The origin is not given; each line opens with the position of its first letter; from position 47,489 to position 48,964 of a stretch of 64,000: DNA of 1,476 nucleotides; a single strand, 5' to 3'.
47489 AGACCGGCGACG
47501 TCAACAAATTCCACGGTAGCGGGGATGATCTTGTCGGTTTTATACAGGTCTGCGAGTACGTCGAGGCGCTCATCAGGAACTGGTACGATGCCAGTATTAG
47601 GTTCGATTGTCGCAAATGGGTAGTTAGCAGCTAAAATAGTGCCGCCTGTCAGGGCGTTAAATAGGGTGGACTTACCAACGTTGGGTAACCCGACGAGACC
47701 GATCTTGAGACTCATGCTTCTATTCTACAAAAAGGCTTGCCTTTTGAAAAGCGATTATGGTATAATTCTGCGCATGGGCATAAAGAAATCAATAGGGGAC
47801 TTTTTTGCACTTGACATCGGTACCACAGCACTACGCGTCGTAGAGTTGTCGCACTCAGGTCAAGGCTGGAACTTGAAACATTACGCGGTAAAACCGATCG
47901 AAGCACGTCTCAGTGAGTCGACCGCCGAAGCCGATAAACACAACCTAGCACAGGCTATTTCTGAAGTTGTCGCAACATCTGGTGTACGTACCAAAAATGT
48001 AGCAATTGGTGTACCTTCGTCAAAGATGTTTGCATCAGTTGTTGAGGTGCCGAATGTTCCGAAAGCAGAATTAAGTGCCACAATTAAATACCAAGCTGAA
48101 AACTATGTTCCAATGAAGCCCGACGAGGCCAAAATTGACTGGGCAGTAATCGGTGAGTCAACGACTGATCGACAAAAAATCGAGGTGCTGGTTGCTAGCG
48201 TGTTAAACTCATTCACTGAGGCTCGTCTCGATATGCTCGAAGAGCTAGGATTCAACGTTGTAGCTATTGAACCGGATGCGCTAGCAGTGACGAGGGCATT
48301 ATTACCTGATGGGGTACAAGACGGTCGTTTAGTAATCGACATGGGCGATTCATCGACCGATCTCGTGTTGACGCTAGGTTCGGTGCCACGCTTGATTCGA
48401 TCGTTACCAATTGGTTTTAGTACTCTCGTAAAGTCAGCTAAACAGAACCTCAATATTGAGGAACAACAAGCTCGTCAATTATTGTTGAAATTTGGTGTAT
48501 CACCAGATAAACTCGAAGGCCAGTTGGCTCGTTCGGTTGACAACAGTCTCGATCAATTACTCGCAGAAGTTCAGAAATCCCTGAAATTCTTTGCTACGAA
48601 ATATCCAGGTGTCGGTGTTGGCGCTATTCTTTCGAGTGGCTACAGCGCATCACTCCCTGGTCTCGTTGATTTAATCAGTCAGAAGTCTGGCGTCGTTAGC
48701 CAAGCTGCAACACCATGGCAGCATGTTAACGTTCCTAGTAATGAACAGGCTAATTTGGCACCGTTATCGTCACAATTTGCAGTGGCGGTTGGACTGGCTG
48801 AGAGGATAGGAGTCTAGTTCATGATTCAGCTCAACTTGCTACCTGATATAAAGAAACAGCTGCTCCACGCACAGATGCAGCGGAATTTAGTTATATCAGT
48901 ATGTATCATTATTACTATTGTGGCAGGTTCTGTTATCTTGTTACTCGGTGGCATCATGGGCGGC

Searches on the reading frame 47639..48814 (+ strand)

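Call 89: search_protein_families(library=pfam, proteins=[window:47639-48814:+], max_evalue=0.001)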
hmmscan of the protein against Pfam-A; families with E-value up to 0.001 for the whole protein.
window:47639-48814:+ (392 aa): 3 families
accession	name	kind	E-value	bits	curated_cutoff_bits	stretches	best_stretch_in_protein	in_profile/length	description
PF11104.14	PilM_2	-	2.1e-36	126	27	1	58-389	2-338/340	Type IV pilus assembly protein PilM;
PF14450.12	FtsA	-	1.2e-06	29.3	31.8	1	232-360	2-113/127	Cell division protein FtsA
PF05134.19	T2SSL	-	2.5e-06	27.5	25.5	1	101-217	31-138/231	Type II secretion system (T2SS), protein L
